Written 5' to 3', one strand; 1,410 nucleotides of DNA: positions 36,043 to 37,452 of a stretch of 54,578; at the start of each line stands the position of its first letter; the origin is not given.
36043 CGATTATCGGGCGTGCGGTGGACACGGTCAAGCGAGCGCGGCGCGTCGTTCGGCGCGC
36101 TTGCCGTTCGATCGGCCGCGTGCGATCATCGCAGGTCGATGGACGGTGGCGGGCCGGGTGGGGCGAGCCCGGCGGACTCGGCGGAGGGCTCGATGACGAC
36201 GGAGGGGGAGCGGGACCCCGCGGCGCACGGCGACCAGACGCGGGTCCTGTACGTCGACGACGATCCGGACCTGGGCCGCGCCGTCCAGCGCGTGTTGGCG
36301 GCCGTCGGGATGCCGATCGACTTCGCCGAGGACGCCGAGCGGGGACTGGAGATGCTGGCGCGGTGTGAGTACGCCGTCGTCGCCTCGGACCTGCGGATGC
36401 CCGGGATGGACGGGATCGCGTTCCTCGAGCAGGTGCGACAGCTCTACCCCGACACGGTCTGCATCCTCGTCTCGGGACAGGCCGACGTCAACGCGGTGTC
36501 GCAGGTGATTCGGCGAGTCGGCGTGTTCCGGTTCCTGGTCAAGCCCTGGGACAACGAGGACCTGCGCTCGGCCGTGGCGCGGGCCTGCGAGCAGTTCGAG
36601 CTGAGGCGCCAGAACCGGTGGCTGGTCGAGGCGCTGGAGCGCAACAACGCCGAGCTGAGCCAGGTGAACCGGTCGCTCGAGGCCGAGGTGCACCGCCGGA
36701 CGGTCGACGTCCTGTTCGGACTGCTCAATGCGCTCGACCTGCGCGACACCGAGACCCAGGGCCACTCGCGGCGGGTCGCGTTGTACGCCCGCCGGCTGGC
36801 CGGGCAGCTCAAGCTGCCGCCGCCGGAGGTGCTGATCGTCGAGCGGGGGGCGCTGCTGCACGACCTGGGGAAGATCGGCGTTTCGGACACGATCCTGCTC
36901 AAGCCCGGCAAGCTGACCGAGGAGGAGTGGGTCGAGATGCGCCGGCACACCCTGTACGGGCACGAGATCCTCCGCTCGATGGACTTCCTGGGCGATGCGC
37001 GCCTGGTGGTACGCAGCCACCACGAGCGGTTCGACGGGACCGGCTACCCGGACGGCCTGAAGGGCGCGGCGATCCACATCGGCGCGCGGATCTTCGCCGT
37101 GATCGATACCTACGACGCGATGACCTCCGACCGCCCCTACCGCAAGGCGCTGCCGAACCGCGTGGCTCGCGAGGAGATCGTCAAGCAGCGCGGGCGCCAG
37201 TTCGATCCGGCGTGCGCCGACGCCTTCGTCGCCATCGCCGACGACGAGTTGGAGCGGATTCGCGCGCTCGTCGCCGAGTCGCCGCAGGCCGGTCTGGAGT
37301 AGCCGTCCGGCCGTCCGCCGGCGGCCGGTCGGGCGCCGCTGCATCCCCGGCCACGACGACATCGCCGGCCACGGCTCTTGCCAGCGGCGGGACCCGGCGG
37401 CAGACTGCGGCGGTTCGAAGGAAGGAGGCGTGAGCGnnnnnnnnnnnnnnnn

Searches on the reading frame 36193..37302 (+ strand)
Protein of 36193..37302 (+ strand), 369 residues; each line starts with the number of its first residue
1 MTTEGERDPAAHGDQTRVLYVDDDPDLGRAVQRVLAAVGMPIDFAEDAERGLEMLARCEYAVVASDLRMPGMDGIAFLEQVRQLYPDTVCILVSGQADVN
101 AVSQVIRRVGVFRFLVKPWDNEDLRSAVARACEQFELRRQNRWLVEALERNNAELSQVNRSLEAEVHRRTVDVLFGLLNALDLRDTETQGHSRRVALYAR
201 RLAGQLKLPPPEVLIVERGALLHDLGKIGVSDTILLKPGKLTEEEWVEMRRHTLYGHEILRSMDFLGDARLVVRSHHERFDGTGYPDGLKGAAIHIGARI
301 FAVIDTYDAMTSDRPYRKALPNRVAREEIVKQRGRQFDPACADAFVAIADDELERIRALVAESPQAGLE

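Call 7: search_protein_families(library=pfam, proteins=[window:36193-37302:+], max_evalue=0.01)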
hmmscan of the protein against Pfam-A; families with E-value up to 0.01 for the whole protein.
window:36193-37302:+ (369 aa): 4 families
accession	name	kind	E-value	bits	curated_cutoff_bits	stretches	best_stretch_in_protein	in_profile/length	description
PF13487.12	HD_5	-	2.6e-35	122.1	27.2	1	179-340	5-169/170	HD domain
PF01966.28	HD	-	4.5e-22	78.9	22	1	190-310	3-116/116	HD domain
PF00072.30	Response_reg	-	8e-22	77.9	30.2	1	18-128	1-110/111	Response regulator receiver domain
PF08668.18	HDOD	-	0.00085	19.3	22.9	1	187-234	94-139/196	HDOD domain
